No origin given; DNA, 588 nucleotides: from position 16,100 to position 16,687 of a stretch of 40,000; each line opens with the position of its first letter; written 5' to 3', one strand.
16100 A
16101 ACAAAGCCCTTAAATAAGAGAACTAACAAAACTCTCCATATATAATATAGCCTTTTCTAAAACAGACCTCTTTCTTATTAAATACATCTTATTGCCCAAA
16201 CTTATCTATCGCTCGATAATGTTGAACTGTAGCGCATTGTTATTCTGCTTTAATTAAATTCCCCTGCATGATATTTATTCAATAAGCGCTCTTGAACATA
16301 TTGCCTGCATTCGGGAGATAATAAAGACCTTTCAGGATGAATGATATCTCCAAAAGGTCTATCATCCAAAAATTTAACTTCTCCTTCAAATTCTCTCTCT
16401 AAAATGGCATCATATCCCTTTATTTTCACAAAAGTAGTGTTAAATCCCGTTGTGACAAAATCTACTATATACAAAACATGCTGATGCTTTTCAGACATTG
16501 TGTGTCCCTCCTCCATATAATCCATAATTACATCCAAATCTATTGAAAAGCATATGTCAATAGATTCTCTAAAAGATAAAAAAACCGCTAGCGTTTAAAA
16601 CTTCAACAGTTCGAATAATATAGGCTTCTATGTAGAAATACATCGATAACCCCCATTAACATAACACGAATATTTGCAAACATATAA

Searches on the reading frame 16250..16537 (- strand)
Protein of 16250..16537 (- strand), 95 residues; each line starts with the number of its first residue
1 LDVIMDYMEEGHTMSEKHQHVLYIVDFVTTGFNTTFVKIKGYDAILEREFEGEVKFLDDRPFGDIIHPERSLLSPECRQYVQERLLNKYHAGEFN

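Call 11: search_protein_families(library=ncbifam, proteins=[window:16250-16537:-], max_evalue=0.01)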
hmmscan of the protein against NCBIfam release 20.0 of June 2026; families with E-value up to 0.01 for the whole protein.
window:16250-16537:- (95 aa): 0 families

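Call 12: search_protein_families(library=pfam, proteins=[window:16250-16537:-], max_evalue=0.01)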
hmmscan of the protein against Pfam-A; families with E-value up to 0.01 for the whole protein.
window:16250-16537:- (95 aa): 0 families

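Call 40: find_homologous_proteins(query=window:16250-16498:-, max_evalue=0.001)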
Query window:16250-16498:- (82 aa): 6 proteins with E <= 0.001 among 6 candidates.
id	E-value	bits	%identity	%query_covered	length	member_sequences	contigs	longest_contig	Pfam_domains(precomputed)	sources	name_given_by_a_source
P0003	7.0e-48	178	96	100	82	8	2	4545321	-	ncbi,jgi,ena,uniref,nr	ncbi:MAG TPA: hypothetical protein VNR38_24105 [Ureibacillus sp.]|uniref:hypothetical protein n=1 Ta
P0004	3.2e-30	121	65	99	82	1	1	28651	-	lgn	-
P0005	1.4e-29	119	64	99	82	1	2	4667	-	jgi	jgi:hypothetical protein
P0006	4.2e-29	118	64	99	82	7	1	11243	-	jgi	jgi:hypothetical protein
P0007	6.5e-26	108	60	99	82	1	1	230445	-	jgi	jgi:hypothetical protein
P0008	2.6e-25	106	62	95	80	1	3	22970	-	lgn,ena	-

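Call 41: find_encoding_contigs(protein=P0007, flank=8000, max_places=3)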
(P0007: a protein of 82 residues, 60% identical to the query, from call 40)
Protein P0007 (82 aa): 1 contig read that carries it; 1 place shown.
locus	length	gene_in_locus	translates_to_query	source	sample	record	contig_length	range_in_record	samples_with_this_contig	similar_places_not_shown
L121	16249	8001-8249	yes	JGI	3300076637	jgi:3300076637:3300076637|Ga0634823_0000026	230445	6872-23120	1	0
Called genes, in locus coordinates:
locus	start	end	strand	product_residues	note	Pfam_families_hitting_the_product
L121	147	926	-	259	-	PF01797:Y1_Tnp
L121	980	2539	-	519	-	PF05362:Lon_C (weak), PF13541:ChlI, PF01078:Mg_chelatase, PF00158:Sigma54_activat (weak), PF07728:AAA_5, PF00493:MCM (weak), PF13335:Mg_chelatase_C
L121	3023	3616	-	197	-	-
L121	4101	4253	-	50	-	-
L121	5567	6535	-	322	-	-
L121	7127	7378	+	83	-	-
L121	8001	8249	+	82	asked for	-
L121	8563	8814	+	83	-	-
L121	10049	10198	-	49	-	PF02796:HTH_7 (weak), PF13384:HTH_23 (weak)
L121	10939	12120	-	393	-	PF01757:Acyl_transf_3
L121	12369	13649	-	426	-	PF01210:NAD_Gly3P_dh_N (faint), PF03721:UDPG_MGDP_dh_N, PF00984:UDPG_MGDP_dh, PF03720:UDPG_MGDP_dh_C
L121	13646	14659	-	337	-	PF01073:3Beta_HSD, PF01370:Epimerase, PF02719:Polysacc_synt_2, PF04321:RmlD_sub_bind, PF13460:NAD_binding_10 (faint), PF16363:GDP_Man_Dehyd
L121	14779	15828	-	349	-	PF01073:3Beta_HSD, PF01370:Epimerase, PF02719:Polysacc_synt_2, PF04321:RmlD_sub_bind, PF16363:GDP_Man_Dehyd, PF07993:NAD_binding_4 (weak)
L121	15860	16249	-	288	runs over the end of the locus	PF00483:NTP_transferase, PF12804:NTP_transf_3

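Call 42: find_encoding_contigs(protein=P0004, flank=8000, max_places=3)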
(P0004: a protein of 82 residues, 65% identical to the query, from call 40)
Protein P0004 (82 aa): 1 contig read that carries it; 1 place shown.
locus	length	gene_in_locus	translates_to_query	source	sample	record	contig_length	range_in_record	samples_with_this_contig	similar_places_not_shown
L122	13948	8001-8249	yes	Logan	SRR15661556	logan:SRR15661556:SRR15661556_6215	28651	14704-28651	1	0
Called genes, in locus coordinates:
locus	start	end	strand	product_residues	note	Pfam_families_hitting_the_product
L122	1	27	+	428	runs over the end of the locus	PF03237:Terminase_6N, PF04466:Terminase_3, PF17288:Terminase_3C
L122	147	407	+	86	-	-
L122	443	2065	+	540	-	-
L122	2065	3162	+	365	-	PF06152:Phage_min_cap2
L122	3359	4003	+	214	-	PF06810:Phage_scaffold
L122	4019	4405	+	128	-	-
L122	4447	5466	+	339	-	PF03864:Phage_cap_E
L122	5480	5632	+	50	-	-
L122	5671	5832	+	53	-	PF23843:DUF7210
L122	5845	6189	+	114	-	-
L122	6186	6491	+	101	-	-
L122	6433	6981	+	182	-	PF04883:HK97-gp10_like (weak)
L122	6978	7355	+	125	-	PF12691:Phage_tail_terminator_6 (weak)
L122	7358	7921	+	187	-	-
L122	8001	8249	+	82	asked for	-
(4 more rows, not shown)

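Call 43: find_encoding_contigs(protein=P0008, flank=8000, max_places=3)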
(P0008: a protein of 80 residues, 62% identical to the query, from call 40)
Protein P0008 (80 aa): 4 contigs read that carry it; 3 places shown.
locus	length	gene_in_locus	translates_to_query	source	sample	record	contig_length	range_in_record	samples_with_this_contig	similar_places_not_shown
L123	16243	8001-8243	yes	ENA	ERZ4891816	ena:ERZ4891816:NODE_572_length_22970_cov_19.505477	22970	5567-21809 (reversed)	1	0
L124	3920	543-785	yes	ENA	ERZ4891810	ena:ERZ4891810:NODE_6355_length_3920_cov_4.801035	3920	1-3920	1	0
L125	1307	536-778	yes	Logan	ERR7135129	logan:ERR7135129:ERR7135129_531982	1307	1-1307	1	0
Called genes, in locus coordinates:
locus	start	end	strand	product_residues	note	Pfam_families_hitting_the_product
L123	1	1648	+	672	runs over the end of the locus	-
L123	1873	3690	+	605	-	PF08447:PAS_3, PF13426:PAS_9 (weak), PF00990:GGDEF, PF00563:EAL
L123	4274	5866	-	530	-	PF01401:Peptidase_M2, PF01432:Peptidase_M3, PF02074:Peptidase_M32 (faint)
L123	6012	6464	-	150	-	PF12638:Staygreen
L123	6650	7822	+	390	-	PF12323:HTH_OrfB_IS605, PF01385:OrfB_IS605, PF07282:Cas12f1-like_TNB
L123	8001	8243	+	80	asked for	-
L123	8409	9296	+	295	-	PF02463:SMC_N (faint), PF13476:AAA_23 (weak), PF13555:AAA_29 (weak), PF00005:ABC_tran, PF13175:AAA_15 (weak), PF13304:AAA_21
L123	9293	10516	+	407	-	-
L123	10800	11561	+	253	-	PF02661:Fic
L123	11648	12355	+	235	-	PF01863:YgjP-like, PF08325:WLM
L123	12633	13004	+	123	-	PF08818:DUF1801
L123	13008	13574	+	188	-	PF14066:DUF4256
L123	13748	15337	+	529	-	PF20656:MS_N, PF01274:MS_TIM-barrel, PF20659:MS_C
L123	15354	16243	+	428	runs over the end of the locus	PF00463:ICL, PF13714:PEP_mutase, PF00463:ICL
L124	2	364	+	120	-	?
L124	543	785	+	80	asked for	-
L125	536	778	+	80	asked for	-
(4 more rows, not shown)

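Call 55: search_protein_families(library=phrogs, proteins=[window:16250-16498:-], max_evalue=0.01)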
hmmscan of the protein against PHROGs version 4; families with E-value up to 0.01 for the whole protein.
window:16250-16498:- (82 aa): 0 families

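Call 109: search_protein_families(library=padloc, proteins=[window:16250-16498:-], max_evalue=0.01)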
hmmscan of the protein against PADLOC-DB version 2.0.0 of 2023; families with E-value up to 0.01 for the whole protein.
window:16250-16498:- (82 aa): 0 families
